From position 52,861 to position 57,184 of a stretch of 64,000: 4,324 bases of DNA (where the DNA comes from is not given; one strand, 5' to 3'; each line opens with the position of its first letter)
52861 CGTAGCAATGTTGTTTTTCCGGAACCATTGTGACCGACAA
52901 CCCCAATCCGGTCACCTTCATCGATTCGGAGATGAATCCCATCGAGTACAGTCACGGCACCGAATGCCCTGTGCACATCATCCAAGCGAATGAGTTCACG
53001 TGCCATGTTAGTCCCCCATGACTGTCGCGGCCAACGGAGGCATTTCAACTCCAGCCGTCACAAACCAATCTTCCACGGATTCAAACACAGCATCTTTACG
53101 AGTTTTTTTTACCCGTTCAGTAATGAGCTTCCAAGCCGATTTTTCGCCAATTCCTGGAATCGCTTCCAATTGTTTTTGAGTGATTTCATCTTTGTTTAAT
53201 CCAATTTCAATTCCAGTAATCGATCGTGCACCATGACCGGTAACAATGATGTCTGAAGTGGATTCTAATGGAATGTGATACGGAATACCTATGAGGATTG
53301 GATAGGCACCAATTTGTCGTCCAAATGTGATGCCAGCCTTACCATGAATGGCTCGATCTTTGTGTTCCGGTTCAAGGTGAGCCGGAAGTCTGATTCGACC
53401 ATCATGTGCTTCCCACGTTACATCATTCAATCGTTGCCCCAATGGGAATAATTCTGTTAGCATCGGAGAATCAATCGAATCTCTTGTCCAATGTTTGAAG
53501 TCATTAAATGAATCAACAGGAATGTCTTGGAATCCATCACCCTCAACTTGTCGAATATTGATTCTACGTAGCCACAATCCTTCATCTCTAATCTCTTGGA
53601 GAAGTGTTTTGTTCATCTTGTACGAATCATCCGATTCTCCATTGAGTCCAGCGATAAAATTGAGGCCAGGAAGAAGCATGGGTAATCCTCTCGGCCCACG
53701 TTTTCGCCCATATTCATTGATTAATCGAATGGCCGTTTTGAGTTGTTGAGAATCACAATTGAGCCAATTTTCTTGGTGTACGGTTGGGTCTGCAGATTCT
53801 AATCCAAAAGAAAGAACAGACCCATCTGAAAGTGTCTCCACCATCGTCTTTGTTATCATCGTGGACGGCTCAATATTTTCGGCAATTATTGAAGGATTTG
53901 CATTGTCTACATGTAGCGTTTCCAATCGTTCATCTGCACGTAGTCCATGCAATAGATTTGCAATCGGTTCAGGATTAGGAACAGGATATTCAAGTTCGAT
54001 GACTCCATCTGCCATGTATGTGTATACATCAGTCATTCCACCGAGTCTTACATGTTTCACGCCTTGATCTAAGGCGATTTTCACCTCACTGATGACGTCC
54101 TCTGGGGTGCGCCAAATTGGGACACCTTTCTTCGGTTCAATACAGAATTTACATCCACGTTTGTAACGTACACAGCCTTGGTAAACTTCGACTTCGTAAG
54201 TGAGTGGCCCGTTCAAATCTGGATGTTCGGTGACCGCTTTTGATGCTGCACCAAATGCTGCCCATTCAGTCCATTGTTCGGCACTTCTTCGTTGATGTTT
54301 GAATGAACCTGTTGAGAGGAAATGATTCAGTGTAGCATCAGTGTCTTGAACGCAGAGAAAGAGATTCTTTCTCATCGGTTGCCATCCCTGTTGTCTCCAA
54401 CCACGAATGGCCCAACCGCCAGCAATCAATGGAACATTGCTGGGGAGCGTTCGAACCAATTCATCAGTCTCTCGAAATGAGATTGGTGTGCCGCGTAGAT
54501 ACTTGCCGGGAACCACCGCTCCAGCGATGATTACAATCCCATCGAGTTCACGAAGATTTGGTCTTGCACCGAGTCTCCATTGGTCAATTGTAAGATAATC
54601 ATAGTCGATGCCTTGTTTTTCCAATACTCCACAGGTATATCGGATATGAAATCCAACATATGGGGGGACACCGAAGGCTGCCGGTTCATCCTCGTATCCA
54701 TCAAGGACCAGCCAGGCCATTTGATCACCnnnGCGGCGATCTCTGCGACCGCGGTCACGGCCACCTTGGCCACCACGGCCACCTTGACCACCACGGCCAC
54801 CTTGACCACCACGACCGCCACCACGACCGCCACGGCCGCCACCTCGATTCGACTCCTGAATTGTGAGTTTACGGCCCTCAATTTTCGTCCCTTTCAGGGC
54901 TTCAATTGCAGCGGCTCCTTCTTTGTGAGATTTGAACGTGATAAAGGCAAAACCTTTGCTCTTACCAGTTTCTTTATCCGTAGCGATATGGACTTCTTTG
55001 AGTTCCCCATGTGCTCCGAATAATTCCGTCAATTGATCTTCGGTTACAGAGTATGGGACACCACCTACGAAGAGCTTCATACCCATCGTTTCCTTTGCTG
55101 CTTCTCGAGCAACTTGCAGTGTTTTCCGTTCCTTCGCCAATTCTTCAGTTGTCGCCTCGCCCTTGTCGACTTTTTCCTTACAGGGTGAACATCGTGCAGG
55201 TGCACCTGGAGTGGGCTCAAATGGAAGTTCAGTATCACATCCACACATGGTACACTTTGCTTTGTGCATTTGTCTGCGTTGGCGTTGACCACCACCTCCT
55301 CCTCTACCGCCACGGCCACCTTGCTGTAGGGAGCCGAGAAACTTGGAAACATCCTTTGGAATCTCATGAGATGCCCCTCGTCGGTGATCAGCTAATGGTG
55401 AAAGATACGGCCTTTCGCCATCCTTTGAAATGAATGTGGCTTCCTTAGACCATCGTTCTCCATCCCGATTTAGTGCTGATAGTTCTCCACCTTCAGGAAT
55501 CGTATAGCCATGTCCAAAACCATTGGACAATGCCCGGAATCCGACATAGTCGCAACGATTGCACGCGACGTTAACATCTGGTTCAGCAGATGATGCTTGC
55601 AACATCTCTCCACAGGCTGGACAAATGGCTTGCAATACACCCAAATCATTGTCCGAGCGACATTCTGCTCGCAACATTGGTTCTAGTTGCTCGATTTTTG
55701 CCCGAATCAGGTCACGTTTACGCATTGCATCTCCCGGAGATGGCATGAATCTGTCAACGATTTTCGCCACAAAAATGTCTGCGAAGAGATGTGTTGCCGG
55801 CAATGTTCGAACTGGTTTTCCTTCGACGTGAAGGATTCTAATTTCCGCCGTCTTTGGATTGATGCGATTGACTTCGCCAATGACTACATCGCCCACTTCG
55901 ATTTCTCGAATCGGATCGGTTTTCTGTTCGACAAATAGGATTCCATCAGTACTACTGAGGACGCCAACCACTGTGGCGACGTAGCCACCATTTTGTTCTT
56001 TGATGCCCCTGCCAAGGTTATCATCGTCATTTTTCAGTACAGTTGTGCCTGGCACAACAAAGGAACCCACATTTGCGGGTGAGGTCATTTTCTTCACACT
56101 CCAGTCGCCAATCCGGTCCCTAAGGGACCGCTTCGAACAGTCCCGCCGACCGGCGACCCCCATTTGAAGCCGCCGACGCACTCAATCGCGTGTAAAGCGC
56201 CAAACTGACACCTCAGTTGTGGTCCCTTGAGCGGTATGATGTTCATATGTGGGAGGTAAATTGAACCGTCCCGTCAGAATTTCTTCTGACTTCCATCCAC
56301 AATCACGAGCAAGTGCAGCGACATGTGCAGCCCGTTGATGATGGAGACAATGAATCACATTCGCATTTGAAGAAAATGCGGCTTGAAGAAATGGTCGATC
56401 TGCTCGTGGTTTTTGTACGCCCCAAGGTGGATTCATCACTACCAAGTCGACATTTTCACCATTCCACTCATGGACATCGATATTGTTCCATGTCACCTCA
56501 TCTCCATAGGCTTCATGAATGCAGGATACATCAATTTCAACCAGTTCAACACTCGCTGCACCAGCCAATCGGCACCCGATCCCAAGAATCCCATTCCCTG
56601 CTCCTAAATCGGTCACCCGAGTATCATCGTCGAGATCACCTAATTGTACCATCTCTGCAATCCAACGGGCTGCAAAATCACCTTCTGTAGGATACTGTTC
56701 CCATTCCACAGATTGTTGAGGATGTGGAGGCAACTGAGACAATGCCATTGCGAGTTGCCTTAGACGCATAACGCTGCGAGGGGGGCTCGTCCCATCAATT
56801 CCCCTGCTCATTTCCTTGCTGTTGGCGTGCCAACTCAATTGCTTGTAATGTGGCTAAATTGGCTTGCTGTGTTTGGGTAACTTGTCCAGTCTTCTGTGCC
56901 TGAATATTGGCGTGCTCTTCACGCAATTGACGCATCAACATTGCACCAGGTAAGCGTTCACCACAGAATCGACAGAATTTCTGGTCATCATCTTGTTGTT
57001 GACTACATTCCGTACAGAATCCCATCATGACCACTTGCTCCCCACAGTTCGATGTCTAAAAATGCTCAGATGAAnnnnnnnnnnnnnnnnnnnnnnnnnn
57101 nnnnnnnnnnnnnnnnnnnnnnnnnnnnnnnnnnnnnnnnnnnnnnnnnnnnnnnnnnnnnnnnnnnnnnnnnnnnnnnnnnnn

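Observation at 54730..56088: Exosome Csl4 fused to RGG boxes, an extra zinc ribbon and an RRM domain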

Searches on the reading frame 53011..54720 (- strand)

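Call 4: search_protein_families(library=pfam, proteins=[window:53011-54720:-], max_evalue=0.01)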
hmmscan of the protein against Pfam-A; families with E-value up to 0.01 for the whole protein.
window:53011-54720:- (570 aa): 2 families
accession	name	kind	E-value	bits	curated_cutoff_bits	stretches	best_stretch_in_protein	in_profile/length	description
PF04055.27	Radical_SAM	-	3.1e-10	40.9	29.5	1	178-365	2-157/166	Radical SAM superfamily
PF04919.18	DUF655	-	0.0032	17.9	22.2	1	516-551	116-146/181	Protein of unknown function (DUF655)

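Call 5: search_protein_families(library=ncbifam, proteins=[window:53011-54720:-], max_evalue=1)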
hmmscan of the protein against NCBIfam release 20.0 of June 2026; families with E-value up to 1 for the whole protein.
window:53011-54720:- (570 aa): 7 families
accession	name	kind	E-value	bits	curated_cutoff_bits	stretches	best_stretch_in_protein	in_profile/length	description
TIGR00089.1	TIGR00089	subfamily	9e-07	28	251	1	166-284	132-239/429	MiaB/RimO family radical SAM methylthiotransferase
TIGR01578.1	MiaB-like-B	hypoth_equivalog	0.00068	18.5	314.7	1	164-229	124-187/421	tRNA (N(6)-L-threonylcarbamoyladenosine(37)-C(2))-methylthiotransferase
TIGR01574.1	miaB-methiolase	equivalog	0.0011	18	355.3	1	177-235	148-203/437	tRNA (N6-isopentenyl adenosine(37)-C2)-methylthiotransferase MiaB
TIGR01125.1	TIGR01125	equivalog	0.0035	16.5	356.95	1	177-226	140-187/432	30S ribosomal protein S12 methylthiotransferase RimO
TIGR04014.1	B12_SAM_MJ_0865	equivalog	0.0091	14.8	360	1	169-377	156-336/434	methyl-coenzyme M reductase glutamine C-methyltransferase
TIGR01259.1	comE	subfamily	0.1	12.6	152.35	1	509-553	61-101/120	comEA protein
TIGR00084.2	ruvA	equivalog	0.14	11.8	85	1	515-544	109-138/202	Holliday junction branch migration protein RuvA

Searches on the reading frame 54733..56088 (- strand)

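Call 4: search_protein_families(library=pfam, proteins=[window:54733-56088:-], max_evalue=0.01)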
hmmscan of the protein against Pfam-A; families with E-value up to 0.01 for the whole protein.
window:54733-56088:- (452 aa): 6 families
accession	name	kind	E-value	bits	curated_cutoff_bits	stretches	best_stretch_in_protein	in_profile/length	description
PF00076.28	RRM_1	-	2.5e-21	75.8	20.7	1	339-408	1-69/70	RNA recognition motif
PF23477.1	zf_Tbcl_2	-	4.2e-07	30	27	1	272-304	1-33/37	Probable treble clef zinc finger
PF16367.11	RRM_7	-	2.8e-06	27.7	27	1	337-397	2-68/94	RNA recognition motif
PF02150.21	Zn_ribbon_RPB9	-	0.0003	21.1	25.2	1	156-182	4-30/36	RNA polymerases M/15 Kd subunit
PF16842.11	RRM_occluded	-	0.00059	20.1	30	1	344-410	9-70/79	Occluded RNA-recognition motif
PF24042.1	DUF7351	-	0.004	17.4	31.2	0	155-184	3-32/177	Domain of unknown function (DUF7351)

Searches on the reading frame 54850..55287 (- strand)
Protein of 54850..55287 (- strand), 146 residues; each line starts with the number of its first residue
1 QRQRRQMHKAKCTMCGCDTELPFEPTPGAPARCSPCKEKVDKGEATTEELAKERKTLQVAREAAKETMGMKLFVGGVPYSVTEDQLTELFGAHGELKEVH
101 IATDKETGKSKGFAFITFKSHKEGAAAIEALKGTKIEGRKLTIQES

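Call 51: search_protein_representatives(protein=window:54850-55287:-)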
Query: 146 residues. Proteins with E-value up to 0.001 (for the whole library): 46947; up to 1e-10: 9903; up to 1e-30: 158. The best 150 are listed.
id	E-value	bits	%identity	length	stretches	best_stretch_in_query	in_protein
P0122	6.3e-134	457.2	40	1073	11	63-143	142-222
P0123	5.9e-100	347.2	37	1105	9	62-143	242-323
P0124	2.2e-80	283.8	30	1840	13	68-144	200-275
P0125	4.0e-79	279.7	41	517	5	60-143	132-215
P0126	5.0e-54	198.4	32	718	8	64-145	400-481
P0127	3.7e-52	192.4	34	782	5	64-145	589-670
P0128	4.7e-52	192.0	29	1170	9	67-124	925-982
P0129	6.1e-50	185.2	37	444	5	69-144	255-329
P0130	1.2e-46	174.5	33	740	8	56-145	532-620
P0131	2.2e-46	173.7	32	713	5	46-142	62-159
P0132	9.9e-46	171.6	30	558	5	63-145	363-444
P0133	1.7e-45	170.8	29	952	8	58-143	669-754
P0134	2.1e-44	167.3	52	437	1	2-146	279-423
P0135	4.2e-44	166.3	37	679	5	53-144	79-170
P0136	4.3e-44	166.3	40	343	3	68-143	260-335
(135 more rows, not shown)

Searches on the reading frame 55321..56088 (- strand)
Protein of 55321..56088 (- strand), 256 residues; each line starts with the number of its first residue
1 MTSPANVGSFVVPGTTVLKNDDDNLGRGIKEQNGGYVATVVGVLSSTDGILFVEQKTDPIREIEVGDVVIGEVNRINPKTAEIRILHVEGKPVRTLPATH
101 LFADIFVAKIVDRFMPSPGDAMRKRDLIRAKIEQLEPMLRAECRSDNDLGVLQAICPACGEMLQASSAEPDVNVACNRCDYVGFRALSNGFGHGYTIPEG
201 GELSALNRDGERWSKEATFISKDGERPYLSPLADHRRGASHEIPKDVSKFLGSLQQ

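Call 6: search_protein_families(library=pfam, proteins=[window:55321-56088:-], max_evalue=10)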
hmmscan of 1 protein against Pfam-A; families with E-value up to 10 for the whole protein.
seq(256 aa): 6 families
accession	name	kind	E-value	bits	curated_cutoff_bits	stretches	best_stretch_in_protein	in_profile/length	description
PF02150.21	Zn_ribbon_RPB9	-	0.00021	21.5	25.2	1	156-182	4-30/36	RNA polymerases M/15 Kd subunit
PF24042.1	DUF7351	-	0.0036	17.5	31.2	1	155-184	3-32/177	Domain of unknown function (DUF7351)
PF07191.17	Zn_ribbon_6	-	0.011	16.2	25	1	142-180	18-56/67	Double zinc ribbon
PF10447.15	EXOSC1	-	0.012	16.8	21.2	1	64-93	3-31/112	Exosome component EXOSC1/CSL4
PF00575.29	S1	-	0.094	13.6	22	1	63-90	2-30/74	S1 RNA binding domain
PF12773.13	DZR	-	0.16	12.6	27.3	1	143-181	4-32/45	Double zinc ribbon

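Call 49: search_solved_structures(query=window:55321-56088:-, max_evalue=10, show_alignments=2)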
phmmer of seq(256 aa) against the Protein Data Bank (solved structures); distinct sequences matched with E-value up to 10: 6.
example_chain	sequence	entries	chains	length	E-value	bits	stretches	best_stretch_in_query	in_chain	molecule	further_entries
2ba1_A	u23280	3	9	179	2.8e-11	46.7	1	10-194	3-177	Archaeal exosome RNA binding protein CSL4 | Putative uncharacterized protein AF_0206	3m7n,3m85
6h25_I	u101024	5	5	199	0.016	18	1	9-157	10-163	Exosome complex component CSL4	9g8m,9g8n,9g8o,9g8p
6d6q_I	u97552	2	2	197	0.018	17.8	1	10-157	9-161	Exosome complex component CSL4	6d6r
2nn6_I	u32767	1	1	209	0.021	17.6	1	10-157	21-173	3'-5' exoribonuclease CSL4 homolog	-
9fhl_Y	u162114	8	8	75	0.24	14.1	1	123-187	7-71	Small ribosomal subunit protein eS31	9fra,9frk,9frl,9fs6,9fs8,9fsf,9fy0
5vgz_E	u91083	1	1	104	0.62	12.8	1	131-182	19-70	26S proteasome regulatory subunit 10B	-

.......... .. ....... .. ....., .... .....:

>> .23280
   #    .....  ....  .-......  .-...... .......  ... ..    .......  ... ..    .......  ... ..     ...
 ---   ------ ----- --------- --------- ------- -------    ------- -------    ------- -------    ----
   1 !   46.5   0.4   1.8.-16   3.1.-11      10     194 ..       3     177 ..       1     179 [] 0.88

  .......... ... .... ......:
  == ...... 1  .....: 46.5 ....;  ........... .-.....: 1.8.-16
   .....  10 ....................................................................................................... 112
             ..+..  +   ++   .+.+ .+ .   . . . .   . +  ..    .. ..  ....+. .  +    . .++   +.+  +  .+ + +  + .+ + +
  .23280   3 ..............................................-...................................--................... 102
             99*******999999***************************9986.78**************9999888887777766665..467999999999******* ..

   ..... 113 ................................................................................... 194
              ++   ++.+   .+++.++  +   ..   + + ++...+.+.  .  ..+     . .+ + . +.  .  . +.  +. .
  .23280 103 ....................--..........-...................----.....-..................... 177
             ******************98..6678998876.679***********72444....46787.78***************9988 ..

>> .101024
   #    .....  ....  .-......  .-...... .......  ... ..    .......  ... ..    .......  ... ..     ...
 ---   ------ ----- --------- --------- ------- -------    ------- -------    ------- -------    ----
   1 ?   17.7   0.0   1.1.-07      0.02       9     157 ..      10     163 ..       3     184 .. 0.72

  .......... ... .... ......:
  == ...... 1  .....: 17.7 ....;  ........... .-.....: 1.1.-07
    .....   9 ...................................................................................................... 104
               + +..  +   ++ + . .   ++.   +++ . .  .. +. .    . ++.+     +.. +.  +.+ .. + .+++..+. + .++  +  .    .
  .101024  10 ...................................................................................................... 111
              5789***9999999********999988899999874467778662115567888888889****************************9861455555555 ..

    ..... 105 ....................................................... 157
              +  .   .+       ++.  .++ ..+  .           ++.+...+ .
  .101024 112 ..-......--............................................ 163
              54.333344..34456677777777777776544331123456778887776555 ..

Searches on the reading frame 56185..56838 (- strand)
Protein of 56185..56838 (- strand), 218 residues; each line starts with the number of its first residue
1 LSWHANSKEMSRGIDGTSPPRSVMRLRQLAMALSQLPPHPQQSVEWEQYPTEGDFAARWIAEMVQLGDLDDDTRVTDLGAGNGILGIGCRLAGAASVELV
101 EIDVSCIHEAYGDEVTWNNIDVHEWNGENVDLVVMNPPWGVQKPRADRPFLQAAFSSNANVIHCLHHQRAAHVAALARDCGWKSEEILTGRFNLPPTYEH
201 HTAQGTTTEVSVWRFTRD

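Call 4: search_protein_families(library=pfam, proteins=[window:56185-56838:-], max_evalue=0.01)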
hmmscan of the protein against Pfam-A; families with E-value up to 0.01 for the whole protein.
window:56185-56838:- (218 aa): 3 families
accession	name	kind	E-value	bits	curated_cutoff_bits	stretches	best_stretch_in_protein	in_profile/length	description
PF05175.20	MTS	-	2.7e-06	27.5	23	1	63-143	26-112/170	Methyltransferase small domain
PF06325.19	PrmA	-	0.00099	19.1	22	1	71-121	161-210/296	Ribosomal protein L11 methyltransferase (PrmA)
PF13489.12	Methyltransf_23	-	0.0023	18.1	27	1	56-133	9-68/164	Methyltransferase domain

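Call 5: search_protein_families(library=ncbifam, proteins=[window:56185-56838:-], max_evalue=1)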
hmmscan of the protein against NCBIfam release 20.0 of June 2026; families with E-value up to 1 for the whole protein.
window:56185-56838:- (218 aa): 11 families
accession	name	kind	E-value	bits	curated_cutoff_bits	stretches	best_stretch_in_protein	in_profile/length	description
TIGR00406.1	prmA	equivalog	4.2e-05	23.1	183.15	1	71-111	159-199/288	50S ribosomal protein L11 methyltransferase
NF001790.0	PRK00517.3-3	equivalog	9.2e-05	21.9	269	1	72-120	123-170/262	50S ribosomal protein L11 methyltransferase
NF001785.0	PRK00517.2-2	equivalog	0.00029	20.1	188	1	71-121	145-194/282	50S ribosomal protein L11 methyltransferase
NF001786.0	PRK00517.2-4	equivalog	0.00059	19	327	1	71-127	143-198/277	50S ribosomal protein L11 methyltransferase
NF010703.0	PRK14103.1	equivalog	0.0014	18.1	320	1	47-136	5-96/256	trans-aconitate 2-methyltransferase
NF000058.2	Erm41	exception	0.011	15.7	350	1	45-102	9-61/173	23S rRNA (adenine(2058)-N(6))-methyltransferase Erm(41)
NF011528.0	PRK14968.1-2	equivalog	0.013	15.1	171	1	64-103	31-69/205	putative methyltransferase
NF011527.0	PRK14968.1-1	equivalog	0.016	14.9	242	1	66-147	29-111/192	putative methyltransferase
TIGR03534.1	RF_mod_PrmC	equivalog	0.028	13.9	199.1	1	71-139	88-166/253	peptide chain release factor N(5)-glutamine methyltransferase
NF011529.0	PRK14968.1-3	equivalog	0.037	13.4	162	1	70-138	33-107/198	putative methyltransferase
TIGR02987.1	met_A_Alw26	exception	0.21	10.3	353.5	1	119-147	105-130/523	Alw26I/Eco31I/Esp3I family type II restriction adenine-specific DNA-methyltransferase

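Call 78: search_solved_structures(query=window:56185-56838:-, max_evalue=0.01, show_alignments=1)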
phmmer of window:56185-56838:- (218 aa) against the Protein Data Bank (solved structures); distinct sequences matched with E-value up to 0.01: 4.
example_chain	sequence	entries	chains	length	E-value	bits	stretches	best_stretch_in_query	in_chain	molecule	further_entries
1wy7_A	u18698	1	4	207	1.3e-22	83.5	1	24-216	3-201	hypothetical protein PH1948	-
6h2u_A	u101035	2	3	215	1e-15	60.9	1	24-216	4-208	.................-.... protein 5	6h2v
9ohl_C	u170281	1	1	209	1.1e-15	60.9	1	24-216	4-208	rRNA N(6)-adenosine-methyltransferase METTL5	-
1ne2_A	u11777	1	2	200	1.8e-14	56.8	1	44-206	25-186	hypothetical protein ta1320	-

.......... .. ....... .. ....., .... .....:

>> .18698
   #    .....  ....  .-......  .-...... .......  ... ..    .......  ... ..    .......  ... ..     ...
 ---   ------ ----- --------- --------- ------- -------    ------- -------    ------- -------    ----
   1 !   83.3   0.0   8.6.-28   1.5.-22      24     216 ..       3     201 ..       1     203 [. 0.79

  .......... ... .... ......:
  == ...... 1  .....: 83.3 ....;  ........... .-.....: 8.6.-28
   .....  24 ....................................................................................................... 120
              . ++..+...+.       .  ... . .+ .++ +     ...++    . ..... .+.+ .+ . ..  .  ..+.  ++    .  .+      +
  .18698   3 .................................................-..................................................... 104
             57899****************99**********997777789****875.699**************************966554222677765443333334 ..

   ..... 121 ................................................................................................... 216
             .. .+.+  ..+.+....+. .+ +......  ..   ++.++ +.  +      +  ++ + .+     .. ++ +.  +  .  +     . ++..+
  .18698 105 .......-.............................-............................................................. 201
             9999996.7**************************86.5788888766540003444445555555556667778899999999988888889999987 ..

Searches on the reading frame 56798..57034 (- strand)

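Call 4: search_protein_families(library=pfam, proteins=[window:56798-57034:-], max_evalue=0.01)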
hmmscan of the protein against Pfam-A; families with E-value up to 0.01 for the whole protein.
window:56798-57034:- (79 aa): 2 families
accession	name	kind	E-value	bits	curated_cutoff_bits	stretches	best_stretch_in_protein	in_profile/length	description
PF13240.11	Zn_Ribbon_1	-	1.9e-05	24.7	25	1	6-27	1-22/23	zinc-ribbon domain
PF12773.13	DZR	-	0.00022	21.8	27.3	1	7-29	1-23/45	Double zinc ribbon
